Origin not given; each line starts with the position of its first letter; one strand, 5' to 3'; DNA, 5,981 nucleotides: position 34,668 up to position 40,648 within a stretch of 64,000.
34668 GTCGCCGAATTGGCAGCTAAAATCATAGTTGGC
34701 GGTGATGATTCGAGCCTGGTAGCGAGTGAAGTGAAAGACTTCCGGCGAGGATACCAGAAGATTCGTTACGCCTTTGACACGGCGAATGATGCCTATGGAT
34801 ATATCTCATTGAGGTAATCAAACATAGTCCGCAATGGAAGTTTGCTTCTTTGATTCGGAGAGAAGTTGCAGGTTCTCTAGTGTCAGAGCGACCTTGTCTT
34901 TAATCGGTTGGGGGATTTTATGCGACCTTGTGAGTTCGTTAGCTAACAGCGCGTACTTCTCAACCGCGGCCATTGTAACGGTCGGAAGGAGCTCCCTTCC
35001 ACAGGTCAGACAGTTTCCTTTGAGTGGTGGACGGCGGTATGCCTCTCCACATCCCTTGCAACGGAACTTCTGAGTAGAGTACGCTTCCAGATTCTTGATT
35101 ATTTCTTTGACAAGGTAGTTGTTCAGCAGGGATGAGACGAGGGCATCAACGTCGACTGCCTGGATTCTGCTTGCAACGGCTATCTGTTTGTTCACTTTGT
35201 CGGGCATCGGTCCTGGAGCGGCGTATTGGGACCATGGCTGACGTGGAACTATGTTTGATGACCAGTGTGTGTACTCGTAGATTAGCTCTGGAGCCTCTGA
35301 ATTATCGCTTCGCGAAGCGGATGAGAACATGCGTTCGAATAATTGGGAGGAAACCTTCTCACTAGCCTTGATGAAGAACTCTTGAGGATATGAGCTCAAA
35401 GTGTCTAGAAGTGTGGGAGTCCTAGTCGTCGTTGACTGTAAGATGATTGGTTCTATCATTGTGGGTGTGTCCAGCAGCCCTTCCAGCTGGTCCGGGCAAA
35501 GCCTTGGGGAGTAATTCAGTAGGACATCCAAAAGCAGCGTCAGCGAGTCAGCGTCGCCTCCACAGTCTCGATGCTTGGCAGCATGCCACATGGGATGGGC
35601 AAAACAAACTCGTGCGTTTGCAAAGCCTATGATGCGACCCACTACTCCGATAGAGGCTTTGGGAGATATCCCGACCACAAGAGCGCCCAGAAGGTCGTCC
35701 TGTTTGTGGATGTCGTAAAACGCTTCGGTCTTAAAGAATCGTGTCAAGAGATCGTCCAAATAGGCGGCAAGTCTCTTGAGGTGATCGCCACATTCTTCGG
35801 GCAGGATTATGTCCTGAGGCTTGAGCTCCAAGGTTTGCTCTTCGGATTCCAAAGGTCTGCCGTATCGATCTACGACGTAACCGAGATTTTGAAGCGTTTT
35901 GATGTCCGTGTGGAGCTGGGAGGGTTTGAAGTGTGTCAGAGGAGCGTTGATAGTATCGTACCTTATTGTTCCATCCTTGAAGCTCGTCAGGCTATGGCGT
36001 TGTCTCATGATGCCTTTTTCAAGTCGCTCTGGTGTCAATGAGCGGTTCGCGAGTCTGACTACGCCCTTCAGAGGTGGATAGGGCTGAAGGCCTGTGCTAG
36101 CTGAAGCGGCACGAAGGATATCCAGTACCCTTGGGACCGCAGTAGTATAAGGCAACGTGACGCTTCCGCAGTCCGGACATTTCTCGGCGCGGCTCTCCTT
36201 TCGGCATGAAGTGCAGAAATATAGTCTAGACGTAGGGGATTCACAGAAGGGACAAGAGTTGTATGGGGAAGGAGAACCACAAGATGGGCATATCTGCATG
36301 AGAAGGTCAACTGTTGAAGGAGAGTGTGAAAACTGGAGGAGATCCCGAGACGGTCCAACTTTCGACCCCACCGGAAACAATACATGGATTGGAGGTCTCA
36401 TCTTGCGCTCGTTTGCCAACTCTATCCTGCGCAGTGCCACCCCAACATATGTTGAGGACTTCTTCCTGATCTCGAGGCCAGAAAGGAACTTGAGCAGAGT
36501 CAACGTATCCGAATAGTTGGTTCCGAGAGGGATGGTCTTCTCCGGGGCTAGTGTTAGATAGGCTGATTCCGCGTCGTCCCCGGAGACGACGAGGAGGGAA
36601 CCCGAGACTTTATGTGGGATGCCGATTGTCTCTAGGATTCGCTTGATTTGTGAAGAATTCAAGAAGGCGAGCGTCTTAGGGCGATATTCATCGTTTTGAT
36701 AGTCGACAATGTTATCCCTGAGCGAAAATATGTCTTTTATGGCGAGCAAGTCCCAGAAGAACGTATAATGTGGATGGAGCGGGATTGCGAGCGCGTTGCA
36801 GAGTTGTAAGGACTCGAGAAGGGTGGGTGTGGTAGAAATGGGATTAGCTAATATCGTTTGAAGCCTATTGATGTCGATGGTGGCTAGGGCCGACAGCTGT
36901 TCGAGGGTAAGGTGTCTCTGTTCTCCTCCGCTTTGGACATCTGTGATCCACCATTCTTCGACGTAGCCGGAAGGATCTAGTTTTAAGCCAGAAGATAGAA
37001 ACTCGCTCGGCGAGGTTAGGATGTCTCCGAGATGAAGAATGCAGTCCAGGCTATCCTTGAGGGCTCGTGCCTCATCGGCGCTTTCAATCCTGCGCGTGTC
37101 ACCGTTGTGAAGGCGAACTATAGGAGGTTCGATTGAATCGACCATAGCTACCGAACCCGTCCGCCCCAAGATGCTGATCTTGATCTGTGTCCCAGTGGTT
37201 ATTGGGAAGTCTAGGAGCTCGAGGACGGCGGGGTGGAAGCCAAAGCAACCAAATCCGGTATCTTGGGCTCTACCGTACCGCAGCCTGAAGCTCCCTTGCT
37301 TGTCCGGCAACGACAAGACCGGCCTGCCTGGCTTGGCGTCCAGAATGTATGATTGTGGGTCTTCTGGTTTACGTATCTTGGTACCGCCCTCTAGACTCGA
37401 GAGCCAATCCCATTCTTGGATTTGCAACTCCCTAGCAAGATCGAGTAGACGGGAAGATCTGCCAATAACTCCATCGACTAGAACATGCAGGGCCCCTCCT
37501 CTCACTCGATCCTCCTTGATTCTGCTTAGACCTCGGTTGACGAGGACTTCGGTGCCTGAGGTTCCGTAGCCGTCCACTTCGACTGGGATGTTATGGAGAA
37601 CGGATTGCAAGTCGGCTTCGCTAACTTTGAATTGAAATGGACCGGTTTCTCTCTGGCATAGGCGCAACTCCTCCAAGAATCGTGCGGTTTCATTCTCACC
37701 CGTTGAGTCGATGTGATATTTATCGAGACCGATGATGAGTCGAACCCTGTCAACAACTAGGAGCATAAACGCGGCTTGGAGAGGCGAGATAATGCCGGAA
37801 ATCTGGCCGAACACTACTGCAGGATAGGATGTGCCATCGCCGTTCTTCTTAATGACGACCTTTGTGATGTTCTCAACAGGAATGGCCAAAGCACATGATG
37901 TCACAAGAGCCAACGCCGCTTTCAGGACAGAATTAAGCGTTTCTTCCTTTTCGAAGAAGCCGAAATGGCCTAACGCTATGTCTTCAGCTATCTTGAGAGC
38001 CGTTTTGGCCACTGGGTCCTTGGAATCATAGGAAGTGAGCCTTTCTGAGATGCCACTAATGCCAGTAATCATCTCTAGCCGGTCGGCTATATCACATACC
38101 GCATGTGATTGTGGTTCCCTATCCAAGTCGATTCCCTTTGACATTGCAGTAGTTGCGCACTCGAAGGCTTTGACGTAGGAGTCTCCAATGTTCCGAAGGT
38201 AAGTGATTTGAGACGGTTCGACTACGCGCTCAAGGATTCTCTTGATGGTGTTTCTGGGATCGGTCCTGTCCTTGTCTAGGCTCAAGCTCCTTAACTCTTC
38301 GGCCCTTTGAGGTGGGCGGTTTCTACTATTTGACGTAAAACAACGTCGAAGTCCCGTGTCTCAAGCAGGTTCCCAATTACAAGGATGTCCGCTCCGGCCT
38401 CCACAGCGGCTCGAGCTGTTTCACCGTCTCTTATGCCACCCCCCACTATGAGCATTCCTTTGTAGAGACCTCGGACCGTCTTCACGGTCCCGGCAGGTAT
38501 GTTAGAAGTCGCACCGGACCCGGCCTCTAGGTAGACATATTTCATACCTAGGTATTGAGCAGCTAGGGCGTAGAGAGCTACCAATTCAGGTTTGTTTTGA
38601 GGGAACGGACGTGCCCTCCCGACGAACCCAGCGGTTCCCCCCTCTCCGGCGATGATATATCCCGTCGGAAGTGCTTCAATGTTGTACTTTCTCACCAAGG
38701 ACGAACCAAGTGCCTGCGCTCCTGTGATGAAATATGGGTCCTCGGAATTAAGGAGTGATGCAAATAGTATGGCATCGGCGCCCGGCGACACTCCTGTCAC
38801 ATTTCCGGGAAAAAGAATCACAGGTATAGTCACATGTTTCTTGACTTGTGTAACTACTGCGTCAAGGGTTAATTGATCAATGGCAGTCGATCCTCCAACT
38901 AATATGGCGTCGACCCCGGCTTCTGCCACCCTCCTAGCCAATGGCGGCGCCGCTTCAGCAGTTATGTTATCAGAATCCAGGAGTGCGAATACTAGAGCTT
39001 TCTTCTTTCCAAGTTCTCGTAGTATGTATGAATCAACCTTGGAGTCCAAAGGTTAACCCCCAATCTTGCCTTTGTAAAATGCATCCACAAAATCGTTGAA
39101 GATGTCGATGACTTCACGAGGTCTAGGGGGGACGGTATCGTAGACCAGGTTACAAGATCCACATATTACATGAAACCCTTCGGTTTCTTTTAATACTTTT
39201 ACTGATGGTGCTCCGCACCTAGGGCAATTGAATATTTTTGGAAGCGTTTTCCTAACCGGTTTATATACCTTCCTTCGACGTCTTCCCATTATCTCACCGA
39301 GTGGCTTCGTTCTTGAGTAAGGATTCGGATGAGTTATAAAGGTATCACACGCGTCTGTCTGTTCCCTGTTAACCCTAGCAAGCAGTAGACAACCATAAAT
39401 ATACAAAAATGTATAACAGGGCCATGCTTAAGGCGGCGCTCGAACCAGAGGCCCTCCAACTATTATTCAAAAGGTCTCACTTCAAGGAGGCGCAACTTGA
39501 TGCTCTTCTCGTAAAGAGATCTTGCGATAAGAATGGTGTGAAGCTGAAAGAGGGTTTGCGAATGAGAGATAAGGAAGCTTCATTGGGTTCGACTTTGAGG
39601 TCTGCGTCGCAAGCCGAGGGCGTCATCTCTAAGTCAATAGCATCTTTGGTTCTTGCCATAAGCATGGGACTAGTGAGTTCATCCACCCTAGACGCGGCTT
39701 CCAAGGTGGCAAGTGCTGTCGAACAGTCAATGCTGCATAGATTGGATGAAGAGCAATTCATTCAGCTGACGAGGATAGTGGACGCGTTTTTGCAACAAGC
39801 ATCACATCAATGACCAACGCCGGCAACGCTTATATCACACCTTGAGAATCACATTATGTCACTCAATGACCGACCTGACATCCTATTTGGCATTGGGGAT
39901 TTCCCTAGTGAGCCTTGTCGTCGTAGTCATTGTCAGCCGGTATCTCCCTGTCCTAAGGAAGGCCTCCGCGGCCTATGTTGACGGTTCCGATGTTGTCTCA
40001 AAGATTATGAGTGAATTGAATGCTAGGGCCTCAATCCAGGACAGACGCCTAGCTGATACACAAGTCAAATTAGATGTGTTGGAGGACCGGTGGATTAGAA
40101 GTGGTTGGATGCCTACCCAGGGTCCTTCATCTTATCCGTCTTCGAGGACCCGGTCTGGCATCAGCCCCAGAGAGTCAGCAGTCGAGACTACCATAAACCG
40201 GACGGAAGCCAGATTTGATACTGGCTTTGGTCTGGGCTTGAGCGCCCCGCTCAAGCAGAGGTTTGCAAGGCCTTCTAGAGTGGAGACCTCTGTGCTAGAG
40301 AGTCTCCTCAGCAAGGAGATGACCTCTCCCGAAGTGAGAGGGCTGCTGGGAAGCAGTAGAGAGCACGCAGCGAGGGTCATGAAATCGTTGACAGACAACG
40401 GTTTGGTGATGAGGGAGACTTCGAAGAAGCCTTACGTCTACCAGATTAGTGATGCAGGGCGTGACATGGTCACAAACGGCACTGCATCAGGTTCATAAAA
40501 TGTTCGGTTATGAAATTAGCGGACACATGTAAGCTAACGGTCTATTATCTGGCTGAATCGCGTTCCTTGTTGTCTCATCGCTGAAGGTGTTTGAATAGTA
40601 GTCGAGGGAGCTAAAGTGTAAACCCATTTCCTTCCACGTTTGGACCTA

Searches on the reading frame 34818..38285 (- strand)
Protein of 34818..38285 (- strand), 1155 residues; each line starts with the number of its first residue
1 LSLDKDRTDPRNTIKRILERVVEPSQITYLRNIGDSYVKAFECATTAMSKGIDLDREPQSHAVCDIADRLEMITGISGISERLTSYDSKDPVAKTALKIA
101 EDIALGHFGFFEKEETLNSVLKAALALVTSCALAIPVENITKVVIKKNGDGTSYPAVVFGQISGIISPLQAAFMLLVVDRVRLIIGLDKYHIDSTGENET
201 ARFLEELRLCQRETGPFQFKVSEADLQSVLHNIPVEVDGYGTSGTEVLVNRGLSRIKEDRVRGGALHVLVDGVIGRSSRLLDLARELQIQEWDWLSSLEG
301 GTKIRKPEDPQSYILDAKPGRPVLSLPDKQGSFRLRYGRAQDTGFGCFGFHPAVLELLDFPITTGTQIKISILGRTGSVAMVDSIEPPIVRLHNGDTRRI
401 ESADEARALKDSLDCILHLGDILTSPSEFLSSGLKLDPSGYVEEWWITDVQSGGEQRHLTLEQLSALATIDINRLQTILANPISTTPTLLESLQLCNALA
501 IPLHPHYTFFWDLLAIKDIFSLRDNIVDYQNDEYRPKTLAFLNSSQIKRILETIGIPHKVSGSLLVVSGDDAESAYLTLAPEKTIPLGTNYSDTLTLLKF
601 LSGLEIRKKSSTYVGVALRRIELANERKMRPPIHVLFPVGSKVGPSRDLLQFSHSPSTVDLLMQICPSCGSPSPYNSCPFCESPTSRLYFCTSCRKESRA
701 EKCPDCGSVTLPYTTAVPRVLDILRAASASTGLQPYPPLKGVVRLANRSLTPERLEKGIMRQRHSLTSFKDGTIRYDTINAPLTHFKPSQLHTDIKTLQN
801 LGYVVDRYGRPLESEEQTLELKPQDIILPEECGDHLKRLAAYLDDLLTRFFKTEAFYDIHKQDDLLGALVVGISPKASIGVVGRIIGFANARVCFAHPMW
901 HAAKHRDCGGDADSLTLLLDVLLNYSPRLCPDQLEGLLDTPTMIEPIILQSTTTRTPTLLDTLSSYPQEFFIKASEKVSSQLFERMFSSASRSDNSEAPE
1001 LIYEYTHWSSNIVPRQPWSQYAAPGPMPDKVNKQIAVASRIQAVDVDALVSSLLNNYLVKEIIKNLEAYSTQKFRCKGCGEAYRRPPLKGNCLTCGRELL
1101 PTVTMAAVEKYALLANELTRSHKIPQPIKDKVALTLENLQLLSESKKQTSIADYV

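Call 29: search_protein_families(library=pfam, proteins=[window:34818-38285:-], max_evalue=0.001)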
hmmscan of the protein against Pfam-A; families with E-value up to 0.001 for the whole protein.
window:34818-38285:- (1155 aa): 3 families
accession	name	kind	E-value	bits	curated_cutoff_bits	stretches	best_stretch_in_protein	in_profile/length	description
PF24844.1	PolC_DP2_central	-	1.9e-90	303.9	24.3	1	311-697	12-369/372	DNA polymerase II large subunit DP2, central domain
PF24846.1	PolC_DP2_cat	-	7.1e-87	291.6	24.3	1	738-1030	7-299/299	DNA polymerase II large subunit DP2, catalytic domain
PF03833.19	PolC_DP2_N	-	3.7e-56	190.7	24.3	1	29-299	2-269/271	DNA polymerase II large subunit DP2, N-terminal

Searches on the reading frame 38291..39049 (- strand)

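Call 29: search_protein_families(library=pfam, proteins=[window:38291-39049:-], max_evalue=0.001)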
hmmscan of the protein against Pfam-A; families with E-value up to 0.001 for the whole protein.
window:38291-39049:- (252 aa): 3 families
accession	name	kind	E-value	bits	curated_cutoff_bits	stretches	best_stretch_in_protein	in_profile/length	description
PF01884.23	PcrB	-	1.5e-56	191.8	23.9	1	24-244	12-225/226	PcrB family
PF00478.31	IMPDH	-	6.2e-05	22.6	25.6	0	181-226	128-173/345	IMP dehydrogenase / GMP reductase domain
PF00977.27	His_biosynth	-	0.00026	21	23.6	0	186-228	62-104/228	Histidine biosynthesis protein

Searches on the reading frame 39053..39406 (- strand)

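Call 29: search_protein_families(library=pfam, proteins=[window:39053-39406:-], max_evalue=0.001)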
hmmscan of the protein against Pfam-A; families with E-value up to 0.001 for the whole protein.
window:39053-39406:- (117 aa): 1 family
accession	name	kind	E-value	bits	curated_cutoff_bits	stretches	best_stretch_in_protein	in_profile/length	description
PF05129.18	Zn_ribbon_Elf1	-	4.4e-13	49.6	29.8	1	42-111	2-78/79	Transcription elongation factor Elf1 like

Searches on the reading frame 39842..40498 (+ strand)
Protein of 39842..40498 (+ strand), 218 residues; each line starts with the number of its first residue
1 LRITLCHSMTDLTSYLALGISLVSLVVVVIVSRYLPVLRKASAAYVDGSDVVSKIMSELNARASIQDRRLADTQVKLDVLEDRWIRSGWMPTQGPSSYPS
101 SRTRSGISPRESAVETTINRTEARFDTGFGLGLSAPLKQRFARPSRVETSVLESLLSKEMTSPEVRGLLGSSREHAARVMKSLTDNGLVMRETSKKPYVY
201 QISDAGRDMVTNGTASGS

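Call 29: search_protein_families(library=pfam, proteins=[window:39842-40498:+], max_evalue=0.001)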
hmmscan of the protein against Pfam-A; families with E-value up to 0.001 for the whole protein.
window:39842-40498:+ (218 aa): 1 family
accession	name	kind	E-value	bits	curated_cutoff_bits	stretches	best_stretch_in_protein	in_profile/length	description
PF01978.25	TrmB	-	5.6e-06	26.6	25.6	1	147-204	9-66/68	Sugar-specific transcriptional regulator TrmB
